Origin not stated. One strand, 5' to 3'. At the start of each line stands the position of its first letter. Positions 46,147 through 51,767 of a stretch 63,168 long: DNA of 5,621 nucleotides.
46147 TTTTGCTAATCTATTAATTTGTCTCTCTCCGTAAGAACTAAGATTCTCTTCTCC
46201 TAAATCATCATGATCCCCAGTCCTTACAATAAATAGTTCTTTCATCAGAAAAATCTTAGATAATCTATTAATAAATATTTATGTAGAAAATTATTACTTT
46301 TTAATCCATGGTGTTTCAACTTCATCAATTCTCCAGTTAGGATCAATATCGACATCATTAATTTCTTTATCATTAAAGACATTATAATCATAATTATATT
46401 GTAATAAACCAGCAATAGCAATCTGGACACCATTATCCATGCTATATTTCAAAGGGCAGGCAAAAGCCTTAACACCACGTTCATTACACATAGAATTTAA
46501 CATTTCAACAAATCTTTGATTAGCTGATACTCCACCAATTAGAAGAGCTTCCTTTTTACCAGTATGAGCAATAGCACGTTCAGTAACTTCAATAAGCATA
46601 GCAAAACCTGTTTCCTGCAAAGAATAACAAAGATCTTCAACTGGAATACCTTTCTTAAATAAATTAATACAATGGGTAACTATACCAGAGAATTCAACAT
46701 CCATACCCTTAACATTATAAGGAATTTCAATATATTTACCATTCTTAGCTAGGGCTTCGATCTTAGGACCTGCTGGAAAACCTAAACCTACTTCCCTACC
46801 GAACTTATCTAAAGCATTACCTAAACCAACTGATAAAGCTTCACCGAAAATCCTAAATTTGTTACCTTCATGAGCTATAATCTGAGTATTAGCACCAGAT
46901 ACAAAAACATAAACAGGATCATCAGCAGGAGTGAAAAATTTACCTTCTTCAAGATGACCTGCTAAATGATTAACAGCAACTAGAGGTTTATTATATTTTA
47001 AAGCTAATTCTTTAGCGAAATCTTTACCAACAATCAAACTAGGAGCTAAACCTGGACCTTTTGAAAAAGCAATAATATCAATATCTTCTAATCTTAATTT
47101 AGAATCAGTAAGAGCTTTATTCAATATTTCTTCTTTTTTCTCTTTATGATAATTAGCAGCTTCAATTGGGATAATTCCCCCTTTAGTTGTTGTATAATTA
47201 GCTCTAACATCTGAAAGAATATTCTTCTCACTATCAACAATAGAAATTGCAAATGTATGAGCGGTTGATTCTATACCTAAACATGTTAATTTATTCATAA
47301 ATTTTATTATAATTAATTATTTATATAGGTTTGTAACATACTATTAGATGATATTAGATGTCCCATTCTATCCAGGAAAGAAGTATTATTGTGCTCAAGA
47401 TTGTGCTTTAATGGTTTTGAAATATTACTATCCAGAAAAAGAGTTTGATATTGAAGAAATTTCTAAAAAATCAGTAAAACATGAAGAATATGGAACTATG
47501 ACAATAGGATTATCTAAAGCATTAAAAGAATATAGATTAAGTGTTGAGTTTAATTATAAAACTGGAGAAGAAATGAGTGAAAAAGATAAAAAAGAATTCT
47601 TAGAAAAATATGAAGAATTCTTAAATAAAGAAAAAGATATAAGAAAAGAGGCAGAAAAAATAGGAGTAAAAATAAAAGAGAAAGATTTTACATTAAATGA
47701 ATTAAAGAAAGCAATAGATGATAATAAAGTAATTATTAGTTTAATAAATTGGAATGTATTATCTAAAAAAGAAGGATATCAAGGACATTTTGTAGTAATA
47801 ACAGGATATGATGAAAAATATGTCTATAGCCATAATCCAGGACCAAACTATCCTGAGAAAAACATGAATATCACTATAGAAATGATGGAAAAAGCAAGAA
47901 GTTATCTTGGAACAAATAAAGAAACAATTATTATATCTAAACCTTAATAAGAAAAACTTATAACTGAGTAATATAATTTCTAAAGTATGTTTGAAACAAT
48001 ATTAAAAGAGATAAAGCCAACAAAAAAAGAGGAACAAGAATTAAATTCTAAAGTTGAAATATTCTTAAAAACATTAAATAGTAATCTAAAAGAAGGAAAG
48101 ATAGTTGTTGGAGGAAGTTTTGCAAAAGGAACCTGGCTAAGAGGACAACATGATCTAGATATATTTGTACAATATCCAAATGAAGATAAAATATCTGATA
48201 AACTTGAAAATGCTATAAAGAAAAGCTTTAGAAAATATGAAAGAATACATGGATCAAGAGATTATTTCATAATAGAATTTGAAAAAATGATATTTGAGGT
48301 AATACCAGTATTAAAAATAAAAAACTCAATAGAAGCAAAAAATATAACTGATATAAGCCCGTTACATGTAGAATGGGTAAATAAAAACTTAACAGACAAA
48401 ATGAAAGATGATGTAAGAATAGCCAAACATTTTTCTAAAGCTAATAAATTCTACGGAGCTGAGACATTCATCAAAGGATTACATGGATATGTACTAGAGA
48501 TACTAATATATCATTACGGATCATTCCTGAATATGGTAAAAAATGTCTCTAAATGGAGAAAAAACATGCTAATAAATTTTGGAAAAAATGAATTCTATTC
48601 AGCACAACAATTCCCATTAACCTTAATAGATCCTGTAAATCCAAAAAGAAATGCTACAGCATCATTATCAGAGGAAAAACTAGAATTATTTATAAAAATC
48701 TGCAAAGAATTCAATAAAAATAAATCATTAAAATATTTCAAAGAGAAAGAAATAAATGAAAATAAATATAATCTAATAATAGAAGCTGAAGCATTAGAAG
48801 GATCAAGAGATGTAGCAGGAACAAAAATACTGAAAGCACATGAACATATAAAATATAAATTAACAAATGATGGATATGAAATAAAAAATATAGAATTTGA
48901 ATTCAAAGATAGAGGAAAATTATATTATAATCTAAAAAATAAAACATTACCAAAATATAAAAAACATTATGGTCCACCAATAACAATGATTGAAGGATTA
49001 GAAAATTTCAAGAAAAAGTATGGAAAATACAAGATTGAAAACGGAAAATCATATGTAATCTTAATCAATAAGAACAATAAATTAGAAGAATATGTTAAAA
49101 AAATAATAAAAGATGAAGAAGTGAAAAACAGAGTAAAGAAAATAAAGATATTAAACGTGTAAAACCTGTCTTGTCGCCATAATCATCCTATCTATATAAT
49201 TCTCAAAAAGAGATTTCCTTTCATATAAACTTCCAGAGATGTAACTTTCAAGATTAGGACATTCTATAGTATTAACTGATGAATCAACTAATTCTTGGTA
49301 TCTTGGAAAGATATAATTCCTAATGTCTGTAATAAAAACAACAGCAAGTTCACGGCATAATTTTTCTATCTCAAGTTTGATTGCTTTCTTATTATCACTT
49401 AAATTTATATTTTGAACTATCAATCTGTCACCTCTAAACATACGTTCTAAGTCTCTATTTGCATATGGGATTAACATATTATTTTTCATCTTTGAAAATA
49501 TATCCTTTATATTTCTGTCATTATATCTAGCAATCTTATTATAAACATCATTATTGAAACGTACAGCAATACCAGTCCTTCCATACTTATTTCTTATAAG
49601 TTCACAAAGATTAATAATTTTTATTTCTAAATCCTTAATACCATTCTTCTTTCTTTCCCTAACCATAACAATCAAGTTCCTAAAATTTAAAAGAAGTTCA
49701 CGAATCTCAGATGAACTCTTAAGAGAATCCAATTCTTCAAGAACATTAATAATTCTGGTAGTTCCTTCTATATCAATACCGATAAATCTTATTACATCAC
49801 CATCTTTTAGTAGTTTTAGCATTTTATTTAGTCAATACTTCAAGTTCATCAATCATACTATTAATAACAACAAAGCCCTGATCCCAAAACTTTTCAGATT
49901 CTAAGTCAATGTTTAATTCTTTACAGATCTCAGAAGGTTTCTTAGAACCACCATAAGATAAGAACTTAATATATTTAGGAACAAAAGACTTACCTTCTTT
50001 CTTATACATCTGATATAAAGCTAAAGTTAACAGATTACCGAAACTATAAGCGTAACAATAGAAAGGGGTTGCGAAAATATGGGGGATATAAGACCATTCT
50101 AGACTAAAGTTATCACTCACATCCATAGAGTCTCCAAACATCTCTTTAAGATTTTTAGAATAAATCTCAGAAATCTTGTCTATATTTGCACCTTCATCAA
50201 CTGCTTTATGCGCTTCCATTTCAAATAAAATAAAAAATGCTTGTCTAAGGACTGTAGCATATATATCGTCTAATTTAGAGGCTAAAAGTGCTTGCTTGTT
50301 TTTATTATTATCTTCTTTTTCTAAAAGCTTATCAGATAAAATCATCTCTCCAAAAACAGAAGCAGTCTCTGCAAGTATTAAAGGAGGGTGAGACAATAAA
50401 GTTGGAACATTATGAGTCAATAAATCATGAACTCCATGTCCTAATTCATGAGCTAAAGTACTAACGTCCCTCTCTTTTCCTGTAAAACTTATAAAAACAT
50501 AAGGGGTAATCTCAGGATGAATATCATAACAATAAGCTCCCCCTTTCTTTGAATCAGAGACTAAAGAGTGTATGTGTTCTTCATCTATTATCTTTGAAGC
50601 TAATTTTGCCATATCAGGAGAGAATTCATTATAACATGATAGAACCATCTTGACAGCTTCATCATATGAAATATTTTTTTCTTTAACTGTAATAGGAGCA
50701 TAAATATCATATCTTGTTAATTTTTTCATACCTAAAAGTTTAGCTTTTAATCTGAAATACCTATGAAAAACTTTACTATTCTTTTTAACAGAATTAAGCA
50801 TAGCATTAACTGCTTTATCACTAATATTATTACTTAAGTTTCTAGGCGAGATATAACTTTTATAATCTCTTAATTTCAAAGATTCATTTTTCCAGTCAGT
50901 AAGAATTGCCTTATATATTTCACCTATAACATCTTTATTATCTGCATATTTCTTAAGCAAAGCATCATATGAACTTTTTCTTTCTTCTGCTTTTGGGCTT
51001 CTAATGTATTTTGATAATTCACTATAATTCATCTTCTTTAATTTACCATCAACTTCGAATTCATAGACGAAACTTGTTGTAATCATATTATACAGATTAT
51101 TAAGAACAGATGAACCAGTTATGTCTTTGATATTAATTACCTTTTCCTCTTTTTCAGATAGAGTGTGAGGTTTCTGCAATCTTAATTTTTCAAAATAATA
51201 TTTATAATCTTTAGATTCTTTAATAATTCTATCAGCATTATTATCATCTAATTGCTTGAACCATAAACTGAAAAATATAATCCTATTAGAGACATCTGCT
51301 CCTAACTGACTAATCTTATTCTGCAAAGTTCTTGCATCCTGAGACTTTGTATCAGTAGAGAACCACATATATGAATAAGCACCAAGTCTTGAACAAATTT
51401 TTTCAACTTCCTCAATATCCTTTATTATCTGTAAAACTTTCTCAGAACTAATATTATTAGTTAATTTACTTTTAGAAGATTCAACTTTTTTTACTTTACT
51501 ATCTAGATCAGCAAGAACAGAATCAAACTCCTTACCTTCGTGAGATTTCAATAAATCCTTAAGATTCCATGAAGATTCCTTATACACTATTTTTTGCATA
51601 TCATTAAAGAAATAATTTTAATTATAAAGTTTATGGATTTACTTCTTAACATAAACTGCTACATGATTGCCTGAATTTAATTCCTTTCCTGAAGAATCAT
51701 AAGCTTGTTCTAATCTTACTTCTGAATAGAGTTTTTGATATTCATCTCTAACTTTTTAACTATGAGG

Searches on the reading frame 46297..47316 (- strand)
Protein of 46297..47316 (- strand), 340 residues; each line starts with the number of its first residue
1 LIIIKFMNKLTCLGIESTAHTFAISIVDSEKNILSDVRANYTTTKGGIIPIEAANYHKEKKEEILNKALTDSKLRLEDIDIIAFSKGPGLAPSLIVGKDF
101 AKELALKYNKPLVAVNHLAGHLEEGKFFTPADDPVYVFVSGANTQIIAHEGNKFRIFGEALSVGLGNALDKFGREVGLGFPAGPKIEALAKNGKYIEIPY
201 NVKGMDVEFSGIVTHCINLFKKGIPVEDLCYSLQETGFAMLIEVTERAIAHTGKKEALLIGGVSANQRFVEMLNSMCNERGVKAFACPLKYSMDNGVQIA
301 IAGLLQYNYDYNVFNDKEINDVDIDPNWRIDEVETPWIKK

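Call 65: search_protein_families(library=pfam, proteins=[window:46297-47316:-], max_evalue=0.001)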
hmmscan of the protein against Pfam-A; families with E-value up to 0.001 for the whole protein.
window:46297-47316:- (340 aa): 2 families
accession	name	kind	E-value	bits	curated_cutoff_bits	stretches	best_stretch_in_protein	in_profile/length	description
PF00814.31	TsaD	-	6.6e-75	252.7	24.8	1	33-300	2-263/264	tRNA N6-adenosine threonylcarbamoyltransferase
PF22521.2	HypF_C_2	-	2e-07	31.5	27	1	183-287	120-227/241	Carbamoyltransferase, Kae1-like Domain, second subdomain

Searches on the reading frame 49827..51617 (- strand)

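Call 65: search_protein_families(library=pfam, proteins=[window:49827-51617:-], max_evalue=0.001)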
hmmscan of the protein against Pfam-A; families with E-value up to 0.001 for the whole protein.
window:49827-51617:- (597 aa): 2 families
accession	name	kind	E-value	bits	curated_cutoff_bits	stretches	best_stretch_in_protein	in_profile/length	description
PF01432.26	Peptidase_M3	-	4.2e-48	165.3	27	1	205-582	3-455/457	Peptidase family M3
PF08439.15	Peptidase_M3_N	-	5e-11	43.1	25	1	120-182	2-67/70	Oligopeptidase F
